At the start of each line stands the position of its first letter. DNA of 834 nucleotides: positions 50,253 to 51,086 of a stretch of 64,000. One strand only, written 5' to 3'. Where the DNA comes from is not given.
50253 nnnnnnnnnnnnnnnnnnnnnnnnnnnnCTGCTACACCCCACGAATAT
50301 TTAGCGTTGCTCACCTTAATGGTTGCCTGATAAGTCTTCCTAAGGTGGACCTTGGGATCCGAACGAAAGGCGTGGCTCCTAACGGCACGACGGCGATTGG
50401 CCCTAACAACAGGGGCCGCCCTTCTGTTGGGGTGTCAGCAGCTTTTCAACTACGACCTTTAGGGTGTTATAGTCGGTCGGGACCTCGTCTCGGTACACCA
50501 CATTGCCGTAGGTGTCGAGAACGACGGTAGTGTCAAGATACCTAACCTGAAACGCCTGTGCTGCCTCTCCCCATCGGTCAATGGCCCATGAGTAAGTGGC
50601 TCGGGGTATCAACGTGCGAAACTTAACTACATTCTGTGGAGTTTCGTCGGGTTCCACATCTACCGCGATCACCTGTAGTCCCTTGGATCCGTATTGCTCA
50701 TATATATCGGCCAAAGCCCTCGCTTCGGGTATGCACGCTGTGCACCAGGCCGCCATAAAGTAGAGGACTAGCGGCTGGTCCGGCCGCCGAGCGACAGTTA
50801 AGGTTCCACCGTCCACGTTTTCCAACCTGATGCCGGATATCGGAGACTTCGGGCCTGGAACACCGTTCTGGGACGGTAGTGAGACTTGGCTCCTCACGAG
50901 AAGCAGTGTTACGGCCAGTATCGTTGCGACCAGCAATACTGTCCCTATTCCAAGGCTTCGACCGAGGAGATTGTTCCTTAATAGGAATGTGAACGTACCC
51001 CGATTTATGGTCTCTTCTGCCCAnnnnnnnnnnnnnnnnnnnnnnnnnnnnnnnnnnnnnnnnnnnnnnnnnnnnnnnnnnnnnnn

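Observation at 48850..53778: Mercury-resistance operon with two MerA paralogs, a TlpA-like thioredoxin and an ArsR-type regulator, adjacent to tRNA-Met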

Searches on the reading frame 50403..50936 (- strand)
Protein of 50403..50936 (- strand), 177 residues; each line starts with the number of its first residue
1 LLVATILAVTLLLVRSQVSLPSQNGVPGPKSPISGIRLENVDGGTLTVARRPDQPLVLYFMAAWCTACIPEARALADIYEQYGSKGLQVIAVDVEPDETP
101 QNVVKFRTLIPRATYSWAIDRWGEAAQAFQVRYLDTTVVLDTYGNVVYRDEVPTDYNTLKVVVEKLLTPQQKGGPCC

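Call 4: search_protein_families(library=pfam, proteins=[window:50403-50936:-], max_evalue=0.01)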
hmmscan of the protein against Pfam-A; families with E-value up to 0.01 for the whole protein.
window:50403-50936:- (177 aa): 4 families
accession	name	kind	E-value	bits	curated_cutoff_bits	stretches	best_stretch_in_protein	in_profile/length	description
PF00578.27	AhpC-TSA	-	6.9e-15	55.5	26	1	36-148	8-123/124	AhpC/TSA family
PF08534.16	Redoxin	-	1.1e-12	48.4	26.6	1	38-155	11-137/148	Redoxin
PF13905.12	Thioredoxin_8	-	6.4e-06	26.9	27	1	54-146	2-94/94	Thioredoxin-like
PF00085.26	Thioredoxin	-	0.00073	19.9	23.5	1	52-102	17-64/103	Thioredoxin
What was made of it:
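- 50403..50936 (-): Membrane-anchored ResA/TlpA-fold thioredoxin (WCTAC) with a disordered C-terminal tail ending in GGPCC; the start codon is uncertain because the ORF is open up to 51023. AhpC-TSA and Redoxin (call 4).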

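Call 5: search_protein_families(library=ncbifam, proteins=[window:50403-50936:-], max_evalue=0.01)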
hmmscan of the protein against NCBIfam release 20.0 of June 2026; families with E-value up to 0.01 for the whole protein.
window:50403-50936:- (177 aa): 7 families
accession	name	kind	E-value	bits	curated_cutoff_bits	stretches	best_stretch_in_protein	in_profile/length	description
NF002854.0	PRK03147.1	subfamily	2.9e-12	46.8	170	1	36-148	45-154/176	thiol-disulfide oxidoreductase ResA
NF041202.1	StoA_CxxC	exception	1.3e-08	34.8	210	1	6-153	6-151/163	endospore biogenesis thiol-disulfide oxidoreductase StoA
NF047696.1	ThlDiSintTplARhiz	equivalog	1.4e-06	28.3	230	1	32-103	76-149/219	thiol:disulfide interchange protein TlpA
TIGR00385.1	dsbE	subfamily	5.4e-06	26.1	123.15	1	53-160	63-164/173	DsbE family thiol:disulfide interchange protein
TIGR01068.1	thioredoxin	equivalog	0.00072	19.7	96.8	0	52-100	13-60/101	thioredoxin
NF010625.0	PRK14018.1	equivalog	0.0011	17.5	522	1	38-147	41-153/521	bifunctional peptide-methionine (S)-S-oxide reductase MsrA/peptide-methionine (R)-S-oxide reductase MsrB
NF008229.0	PRK10996.1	equivalog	0.0014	18.3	125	1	44-99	43-97/141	thioredoxin TrxC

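Call 16: find_homologous_proteins(query=window:50403-50936:-)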
Query window:50403-50936:- (177 aa): 7 proteins with E <= 0.001 among 147 candidates.
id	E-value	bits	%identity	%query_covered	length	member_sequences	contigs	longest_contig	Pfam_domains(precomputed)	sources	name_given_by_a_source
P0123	3.1e-87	309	99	77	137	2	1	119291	PF08534.17,PF13905.13,PF00578.28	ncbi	-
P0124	6.7e-39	151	49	81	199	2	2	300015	PF08534.17,PF13905.13,PF00578.28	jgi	jgi:peroxiredoxin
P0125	3.3e-38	149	44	93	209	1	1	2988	PF08534.17,PF13905.13,PF00578.28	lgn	-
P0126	1.0e-21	95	41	84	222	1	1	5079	PF08534.17,PF13905.13,PF00578.28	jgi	jgi:thiol-disulfide isomerase/thioredoxin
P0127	1.1e-21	95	43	84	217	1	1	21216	PF08534.17,PF13905.13,PF00578.28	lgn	-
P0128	3.2e-21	94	43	84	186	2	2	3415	PF08534.17,PF13905.13,PF00578.28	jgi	jgi:thiol-disulfide isomerase/thioredoxin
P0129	9.2e-20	89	46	63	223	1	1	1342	PF00085.27,PF08534.17,PF13905.13,PF00578.28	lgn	-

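Call 18: find_encoding_contigs(protein=P0124, flank=8000, max_places=4)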
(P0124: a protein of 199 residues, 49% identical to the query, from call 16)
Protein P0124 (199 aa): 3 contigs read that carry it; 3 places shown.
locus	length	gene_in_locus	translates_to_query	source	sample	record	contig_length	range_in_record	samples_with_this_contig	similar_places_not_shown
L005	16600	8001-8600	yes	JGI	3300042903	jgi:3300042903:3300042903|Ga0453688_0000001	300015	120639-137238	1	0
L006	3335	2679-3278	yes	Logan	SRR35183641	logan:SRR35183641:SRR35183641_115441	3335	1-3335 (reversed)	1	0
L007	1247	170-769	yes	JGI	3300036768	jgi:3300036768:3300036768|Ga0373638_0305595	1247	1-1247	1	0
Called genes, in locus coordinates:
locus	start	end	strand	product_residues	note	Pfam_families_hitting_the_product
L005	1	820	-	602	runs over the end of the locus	PF00009:GTP_EFTU, PF22042:EF-G_D2 (weak), PF03144:GTP_EFTU_D2, PF00679:EFG_C, PF06421:LepA_C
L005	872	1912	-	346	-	PF05239:PRC (faint), PF04972:BON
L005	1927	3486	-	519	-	PF03023:MurJ, PF01554:MatE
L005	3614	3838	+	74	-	PF01649:Ribosomal_S20p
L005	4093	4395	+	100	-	-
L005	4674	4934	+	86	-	-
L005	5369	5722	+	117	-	PF12840:HTH_20 (weak), PF01022:HTH_5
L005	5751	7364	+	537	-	PF00403:HMA, PF00890:FAD_binding_2 (weak), PF01134:GIDA (weak), PF07992:Pyr_redox_2, PF12831:FAD_oxidored, PF13738:Pyr_redox_3, PF00070:Pyr_redox, PF02852:Pyr_redox_dim, +1 more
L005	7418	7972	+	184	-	-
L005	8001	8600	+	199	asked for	PF00578:AhpC-TSA, PF08534:Redoxin, PF13905:Thioredoxin_8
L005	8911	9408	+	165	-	-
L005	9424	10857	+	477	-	PF07992:Pyr_redox_2, PF12831:FAD_oxidored (faint), PF13738:Pyr_redox_3 (weak), PF00070:Pyr_redox, PF02852:Pyr_redox_dim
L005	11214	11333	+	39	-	-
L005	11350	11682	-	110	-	PF02694:UPF0060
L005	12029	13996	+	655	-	PF13231:PMT_2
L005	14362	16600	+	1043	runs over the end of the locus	PF00133:tRNA-synt_1, PF09334:tRNA-synt_1g (faint), PF08264:Anticodon_1, PF19302:DUF5915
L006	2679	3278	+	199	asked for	PF00578:AhpC-TSA, PF08534:Redoxin, PF13905:Thioredoxin_8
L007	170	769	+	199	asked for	PF00578:AhpC-TSA, PF08534:Redoxin, PF13905:Thioredoxin_8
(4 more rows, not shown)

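Call 23: search_protein_families(library=pfam, proteins=[L005:7418-7972:+, L005:8716-9408:+], max_evalue=10)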
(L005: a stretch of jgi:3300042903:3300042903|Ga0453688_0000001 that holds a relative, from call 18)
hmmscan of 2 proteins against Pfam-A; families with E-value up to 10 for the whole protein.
L005:7418-7972:+ (184 aa): 1 family
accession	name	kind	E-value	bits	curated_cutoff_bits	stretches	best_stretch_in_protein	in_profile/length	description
PF02411.20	MerT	-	2.6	8.5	32.9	1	32-93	11-69/116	MerT mercuric transport protein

L005:8716-9408:+ (230 aa): 1 family
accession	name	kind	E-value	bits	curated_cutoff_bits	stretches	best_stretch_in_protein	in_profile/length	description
PF06016.17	Reovirus_L2_8th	-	2.7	8.6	27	0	108-129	28-49/66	Reovirus core-spike protein lambda-2 (L2), C-terminal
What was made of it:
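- Closest known: Canonical Tn21/Tn501 and Bacillus mer operons. Different: The membrane protein fails the MerT, MerC, MerF and MerE models (calls 4, 23).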

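Call 56: find_encoding_contigs(protein=P0125, flank=5000, max_places=3)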
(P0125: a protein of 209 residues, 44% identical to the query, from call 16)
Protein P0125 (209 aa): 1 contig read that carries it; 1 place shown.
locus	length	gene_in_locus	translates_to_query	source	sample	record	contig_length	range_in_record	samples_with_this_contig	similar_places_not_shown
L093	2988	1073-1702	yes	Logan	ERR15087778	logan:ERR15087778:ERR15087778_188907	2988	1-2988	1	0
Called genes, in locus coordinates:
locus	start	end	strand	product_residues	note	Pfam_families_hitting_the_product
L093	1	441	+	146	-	?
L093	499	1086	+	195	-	-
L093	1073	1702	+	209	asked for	PF08534:Redoxin, PF00578:AhpC-TSA, PF13905:Thioredoxin_8 (weak)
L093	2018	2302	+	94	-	-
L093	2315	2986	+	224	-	?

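Call 66: search_dna_similar(query=window:50403-50936:-, collection=plasmids, mode=protein, max_evalue=0.0001, max_rows=15)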
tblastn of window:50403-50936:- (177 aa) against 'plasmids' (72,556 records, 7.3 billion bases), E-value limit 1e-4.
Records with a match: 59; places in all: 62; records where one place covers at least 80% of the query: 3.
Best place of each record, by identity: <60% 59.
By first word of the organism name: Staphylococcus 31; Burkholderia 5; Rhodococcus 4; Cytobacillus 4; Paenibacillus 2; Arthrobacter 1; Pseudarthrobacter 1; Pseudonocardia 1; Variovorax 1; Bosea 1; and 8 more.
By predicted mobility (MOB-suite, as given by PLSDB): mobilizable 25; non-mobilizable 23; conjugative 11.
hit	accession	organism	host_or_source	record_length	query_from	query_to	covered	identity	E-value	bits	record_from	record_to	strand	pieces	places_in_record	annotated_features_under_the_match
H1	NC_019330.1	Arthrobacter sp. J3.40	heavy aromatic hydrocarbon contaminated ...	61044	25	167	81%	36.8%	8e-21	96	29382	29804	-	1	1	TlpA disulfide reductase family protein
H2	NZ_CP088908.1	Rhodococcus qingshengii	cell culture,forest soil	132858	29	168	79%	34.0%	2e-17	86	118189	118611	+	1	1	TlpA disulfide reductase family protein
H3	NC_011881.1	Pseudarthrobacter chlorophenolicus A6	-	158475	33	167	76%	33.8%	5e-17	84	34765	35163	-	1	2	TlpA disulfide reductase family protein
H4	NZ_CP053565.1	Pseudonocardia broussonetiae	plant,Broussonetia papyrifera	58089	15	162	84%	28.4%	6e-6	52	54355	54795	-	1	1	TlpA disulfide reductase family protein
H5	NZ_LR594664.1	Variovorax sp. RA8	Riverbed sediment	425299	41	167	72%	32.0%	7e-6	52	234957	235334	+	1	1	TlpA disulfide reductase family protein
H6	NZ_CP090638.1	Burkholderia contaminans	pharmaceutical solution,pharmaceutical ...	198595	41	167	72%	30.5%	8e-5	49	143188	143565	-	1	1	TlpA disulfide reductase family protein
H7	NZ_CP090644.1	Burkholderia contaminans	sheep,milk,milk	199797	41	167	72%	30.5%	8e-5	49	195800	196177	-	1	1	TlpA disulfide reductase family protein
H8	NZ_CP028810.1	Burkholderia contaminans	genomic DNA,the respiratory tract of a ...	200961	41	167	72%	30.5%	8e-5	49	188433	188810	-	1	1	TlpA disulfide reductase family protein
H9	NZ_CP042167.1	Burkholderia contaminans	soil,soil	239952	41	167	72%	30.5%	8e-5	49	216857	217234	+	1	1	TlpA disulfide reductase family protein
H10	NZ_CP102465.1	Burkholderia contaminans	Homo sapiens,pure culture,sputum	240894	41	167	72%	30.5%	8e-5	49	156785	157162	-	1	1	TlpA disulfide reductase family protein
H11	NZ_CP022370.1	Bosea sp. AS-1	-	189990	36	164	73%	28.5%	9e-8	58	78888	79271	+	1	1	TlpA disulfide reductase family protein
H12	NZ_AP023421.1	Pusillibacter faecalis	Homo sapiens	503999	44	168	71%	29.2%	5e-5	50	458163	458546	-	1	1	TlpA disulfide reductase family protein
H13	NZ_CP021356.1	Rhodococcus oxybenzonivorans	river sediment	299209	30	154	71%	28.8%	1e-8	61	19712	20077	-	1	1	hypothetical protein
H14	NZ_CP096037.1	Rhodococcus pyridinivorans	cell culture,soil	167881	30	154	71%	28.8%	2e-8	60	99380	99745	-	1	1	TlpA family protein disulfide reductase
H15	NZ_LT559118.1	Nonomuraea gerenzanensis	-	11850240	30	166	77%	25.5%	8e-5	49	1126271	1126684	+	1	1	none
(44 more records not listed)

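Call 67: get_annotated_region(hit=H1, flank=5000)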
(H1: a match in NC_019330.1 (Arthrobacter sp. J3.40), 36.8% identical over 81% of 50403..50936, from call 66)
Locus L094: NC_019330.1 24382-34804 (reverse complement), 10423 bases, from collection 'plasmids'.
description: Arthrobacter sp. J3.40 plasmid pJ340-69, complete sequence
organism: Arthrobacter sp. J3.40 (NCBI taxid 347209)
taxonomy: Bacteria; Actinomycetota; Actinomycetes; Micrococcales; Micrococcaceae; Arthrobacter; Arthrobacter sp. J3.40
host: -; source: heavy aromatic hydrocarbon contaminated soil; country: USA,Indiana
typing (MOB-suite, as given by PLSDB): conjugative; relaxase MOBP; mating-pair formation MPF_T
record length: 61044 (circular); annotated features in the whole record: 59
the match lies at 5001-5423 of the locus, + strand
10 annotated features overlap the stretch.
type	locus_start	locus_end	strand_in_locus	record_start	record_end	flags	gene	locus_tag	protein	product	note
CDS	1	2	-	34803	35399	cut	-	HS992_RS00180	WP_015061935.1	recombinase family protein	GO:0006310 - DNA recombination [Evidence IEA]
CDS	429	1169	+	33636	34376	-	-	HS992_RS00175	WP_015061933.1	hypothetical protein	-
CDS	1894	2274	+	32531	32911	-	-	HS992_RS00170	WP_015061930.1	VOC family protein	-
CDS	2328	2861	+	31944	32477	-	-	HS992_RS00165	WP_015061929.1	DinB family protein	-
CDS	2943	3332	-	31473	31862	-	-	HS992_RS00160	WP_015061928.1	heavy metal-responsive transcriptional regulator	-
CDS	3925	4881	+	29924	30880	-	-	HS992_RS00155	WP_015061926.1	cytochrome c biogenesis protein CcdA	GO:0017004 - cytochrome complex assembly [Evidence IEA]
CDS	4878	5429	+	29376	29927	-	-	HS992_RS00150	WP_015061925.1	TlpA disulfide reductase family protein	-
CDS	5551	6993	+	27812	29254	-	merA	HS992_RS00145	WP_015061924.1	mercury(II) reductase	-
CDS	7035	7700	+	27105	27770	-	merB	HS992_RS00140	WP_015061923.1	organomercurial lyase MerB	GO:0018942 - organometal metabolic process [Evidence IEA]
CDS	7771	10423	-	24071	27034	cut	-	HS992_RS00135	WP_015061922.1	Tn3 family transposase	-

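Call 68: get_annotated_region(hit=H2, flank=5000)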
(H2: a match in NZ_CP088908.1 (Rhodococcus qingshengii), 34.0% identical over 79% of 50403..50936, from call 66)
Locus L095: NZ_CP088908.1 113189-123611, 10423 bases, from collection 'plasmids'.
description: Rhodococcus qingshengii strain VT6 plasmid pCP2, complete sequence
organism: Rhodococcus qingshengii (NCBI taxid 334542)
taxonomy: Bacteria; Actinomycetota; Actinomycetes; Mycobacteriales; Nocardiaceae; Rhodococcus; Rhodococcus qingshengii
host: -; source: cell culture,forest soil; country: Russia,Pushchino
typing (MOB-suite, as given by PLSDB): mobilizable; relaxase MOBF
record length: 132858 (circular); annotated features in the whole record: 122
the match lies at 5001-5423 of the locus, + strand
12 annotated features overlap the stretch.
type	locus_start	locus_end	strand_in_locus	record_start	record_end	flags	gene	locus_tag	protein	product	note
CDS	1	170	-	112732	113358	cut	-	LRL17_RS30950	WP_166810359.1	peroxiredoxin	-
CDS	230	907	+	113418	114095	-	-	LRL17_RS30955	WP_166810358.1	GntR family transcriptional regulator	-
CDS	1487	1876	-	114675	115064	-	-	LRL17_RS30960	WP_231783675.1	heavy metal-responsive transcriptional regulator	-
CDS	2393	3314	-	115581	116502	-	-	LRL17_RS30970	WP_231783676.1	IS5 family transposase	-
CDS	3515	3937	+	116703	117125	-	-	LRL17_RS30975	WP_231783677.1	hypothetical protein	-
CDS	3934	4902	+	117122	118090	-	-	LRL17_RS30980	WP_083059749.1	cytochrome c biogenesis CcdA family protein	-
CDS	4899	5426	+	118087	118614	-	-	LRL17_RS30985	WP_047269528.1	TlpA disulfide reductase family protein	-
CDS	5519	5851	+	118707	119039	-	-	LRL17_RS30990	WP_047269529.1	hypothetical protein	-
CDS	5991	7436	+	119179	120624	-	merA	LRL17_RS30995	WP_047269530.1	mercury(II) reductase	-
CDS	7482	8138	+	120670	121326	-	merB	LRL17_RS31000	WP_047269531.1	organomercurial lyase MerB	GO:0018942 - organometal metabolic process [Evidence IEA]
CDS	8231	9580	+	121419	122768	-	-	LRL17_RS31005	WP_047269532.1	NAD(P)/FAD-dependent oxidoreductase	-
CDS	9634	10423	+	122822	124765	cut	-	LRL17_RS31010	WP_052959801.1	glycoside hydrolase family 15 protein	-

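Call 73: predict_structure(alignment_id=A6)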
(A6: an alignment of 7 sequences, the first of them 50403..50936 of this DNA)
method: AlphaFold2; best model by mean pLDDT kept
length: 177 residues; sequences in the alignment: 7
mean_pLDDT: 85.0   pTM: 0.76
mean pLDDT of the five models: 85.0, 82.7, 82.1, 65.4, 59.8
residues with pLDDT >= 90: 116; 70-90: 31; 50-70: 14; < 50: 16
segments of 3 or more residues with pLDDT < 50: 17-28, 174-177
pLDDT, mean of each block of 10 residues (from residue 1): 73 57 47 82 89 92 93 96 96 93 95 94 93 93 93 93 90 48
secondary structure, 60 per line:
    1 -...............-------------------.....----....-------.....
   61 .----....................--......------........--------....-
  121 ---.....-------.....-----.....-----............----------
elements in order: H2-16 E36-40 E45-48 E56-61 H66-85 E88-93 H100-107 E116-119 H124-128 E136-140 E146-150 H156-167

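Call 85: fold_search(model_id=the predicted structure, library=pdb)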
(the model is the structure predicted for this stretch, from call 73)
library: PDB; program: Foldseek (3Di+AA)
matches with E <= 10: 1446; with E <= 0.001: 481
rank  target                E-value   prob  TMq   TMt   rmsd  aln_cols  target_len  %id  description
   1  1su9_B                3.2e-12  1.00  0.67  0.86   1.6       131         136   21  Reduced structure of the soluble domain of ResA (released 2004-05-11)
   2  2h1b_A                1.1e-11  1.00  0.67  0.85   1.6       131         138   21  ResA E80Q (released 2006-09-19)
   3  3c71                  3.6e-11  1.00  0.69  0.86   3.0       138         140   21  Structure of a ResA variant with a DsbA-like active site motif (CPHC) (released 2008-08-12)
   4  2h19_A                5.9e-11  1.00  0.67  0.85   1.7       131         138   21  Crystal Structure of ResA Cys77Ala Variant (released 2006-09-19)
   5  1st9_B                7.1e-11  1.00  0.66  0.85   1.9       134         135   22  Crystal Structure of a Soluble Domain of ResA in the Oxidised Form (released 2004-05-11)
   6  2f9s_A                8.1e-11  1.00  0.68  0.86   1.5       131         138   21  2nd Crystal Structure Of A Soluble Domain Of ResA In The Oxidised Form (released 2006-04-18)
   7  1su9_A                1.1e-10  1.00  0.67  0.86   1.7       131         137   21  Reduced structure of the soluble domain of ResA (released 2004-05-11)
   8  1st9_A                1.3e-10  1.00  0.68  0.87   1.5       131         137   21  Crystal Structure of a Soluble Domain of ResA in the Oxidised Form (released 2004-05-11)
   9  3c73_A                1.3e-10  1.00  0.67  0.86   1.8       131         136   21  Structure of CEHC variant ResA (released 2008-08-12)
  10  3ios                  1.5e-10  1.00  0.66  0.86   1.7       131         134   21  Structure of MTB dsbF in its mixed oxidized and reduced forms (released 2010-01-05)
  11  4nmu_A                1.5e-10  1.00  0.67  0.80   1.8       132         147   23  Crystal Structure of Thiol-disulfide Oxidoreductase from Bacillus str. 'Ames Ancestor' (released 2013-12-18)
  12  3ha9                  1.6e-10  1.00  0.63  0.69   2.6       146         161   26  The 1.7A Crystal Structure of a Thioredoxin-like Protein from Aeropyrum pernix (released 2009-05-19)
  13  2h1g_B                2.1e-10  1.00  0.67  0.86   1.6       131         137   20  ResA C74A/C77A (released 2006-09-19)
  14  4nmu_D                2.4e-10  1.00  0.68  0.85   1.7       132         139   23  Crystal Structure of Thiol-disulfide Oxidoreductase from Bacillus str. 'Ames Ancestor' (released 2013-12-18)
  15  2h1a_B                3.1e-10  1.00  0.68  0.85   1.6       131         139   21  ResA C74A Variant (released 2006-09-19)
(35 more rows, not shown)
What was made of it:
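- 50403..50936 (-): AF2 pLDDT is 85; ResA 1su9 matches at TM 0.86 and rmsd 1.6 A; residues 168-177 are disordered (calls 73, 85).
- On TlpA/ResA-type membrane-anchored thioredoxin: AF2 plus Foldseek: ResA at TM 0.86 (calls 73, 85).
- Closest known: ResA / TlpA / DsbE extracytoplasmic thiol-disulfide reductases. Same: The fold matches (TM 0.86, rmsd 1.6 A to ResA; call 85).
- The fold is that of ResA, DsbE, DsbF or StoA (call 85).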

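Call 86: search_protein_families(library=pfam, proteins=[L095:3515-3937:+, L005:8716-9408:+], max_evalue=1)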
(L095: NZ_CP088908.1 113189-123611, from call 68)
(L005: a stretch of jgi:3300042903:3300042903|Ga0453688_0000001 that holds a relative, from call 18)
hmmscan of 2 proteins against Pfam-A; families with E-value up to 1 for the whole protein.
L095:3515-3937:+ (140 aa): 0 families

L005:8716-9408:+ (230 aa): 0 families
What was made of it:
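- Tried and rejected: That protein itself has no Pfam hit (calls 23, 86).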
